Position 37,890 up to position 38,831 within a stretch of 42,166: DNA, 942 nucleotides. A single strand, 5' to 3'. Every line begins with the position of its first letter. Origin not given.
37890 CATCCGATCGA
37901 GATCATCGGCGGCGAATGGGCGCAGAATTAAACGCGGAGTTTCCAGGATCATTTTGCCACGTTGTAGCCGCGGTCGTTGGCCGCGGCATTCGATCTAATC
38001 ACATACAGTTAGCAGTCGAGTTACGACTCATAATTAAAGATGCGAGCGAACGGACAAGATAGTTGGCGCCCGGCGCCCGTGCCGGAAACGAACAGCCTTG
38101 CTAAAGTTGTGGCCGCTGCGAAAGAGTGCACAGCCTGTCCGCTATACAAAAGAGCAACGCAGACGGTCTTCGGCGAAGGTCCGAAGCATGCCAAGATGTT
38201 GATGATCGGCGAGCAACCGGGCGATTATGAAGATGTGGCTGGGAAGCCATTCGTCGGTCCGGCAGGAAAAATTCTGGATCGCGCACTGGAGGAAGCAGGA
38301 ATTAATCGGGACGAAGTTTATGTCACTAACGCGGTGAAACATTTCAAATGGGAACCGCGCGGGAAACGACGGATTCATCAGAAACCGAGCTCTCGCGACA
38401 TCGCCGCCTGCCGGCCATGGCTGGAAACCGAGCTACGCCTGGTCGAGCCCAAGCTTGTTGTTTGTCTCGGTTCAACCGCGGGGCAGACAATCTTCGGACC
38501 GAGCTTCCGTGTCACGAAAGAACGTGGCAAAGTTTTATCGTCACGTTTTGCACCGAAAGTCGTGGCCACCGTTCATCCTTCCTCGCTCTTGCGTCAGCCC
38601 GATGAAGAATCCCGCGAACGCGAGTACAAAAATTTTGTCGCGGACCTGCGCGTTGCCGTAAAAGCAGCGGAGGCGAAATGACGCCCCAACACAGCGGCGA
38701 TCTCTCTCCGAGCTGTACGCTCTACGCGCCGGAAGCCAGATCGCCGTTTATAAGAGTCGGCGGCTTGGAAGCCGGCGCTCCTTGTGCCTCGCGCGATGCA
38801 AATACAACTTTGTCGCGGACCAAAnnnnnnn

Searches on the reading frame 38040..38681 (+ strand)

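Call 7: search_protein_families(library=pfam, proteins=[window:38040-38681:+], max_evalue=0.001)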
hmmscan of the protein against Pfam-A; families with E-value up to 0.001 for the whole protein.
window:38040-38681:+ (213 aa): 1 family
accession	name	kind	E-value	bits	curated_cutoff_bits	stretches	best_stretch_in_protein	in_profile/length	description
PF03167.25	UDG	-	1.4e-36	126.1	24.3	1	44-204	1-141/141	Uracil DNA glycosylase superfamily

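Call 30: search_protein_families(library=ncbifam, proteins=[window:38040-38681:+], max_evalue=0.00001)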
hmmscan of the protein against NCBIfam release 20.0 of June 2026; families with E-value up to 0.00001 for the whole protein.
window:38040-38681:+ (213 aa): 3 families
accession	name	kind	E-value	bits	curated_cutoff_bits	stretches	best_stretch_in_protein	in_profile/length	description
TIGR03914.1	UDG_fam_dom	hypoth_equivalog_domain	9.9e-86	287.1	189.95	1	16-205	41-230/231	UdgX family uracil-DNA binding protein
TIGR00758.1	UDG_fam4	subfamily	4.1e-46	156.8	125.3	1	30-193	1-160/173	uracil-DNA glycosylase, family 4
NF040953.1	Arch_udg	equivalog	9.7e-41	139.3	250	1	21-189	2-171/184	type-4 uracil-DNA glycosylase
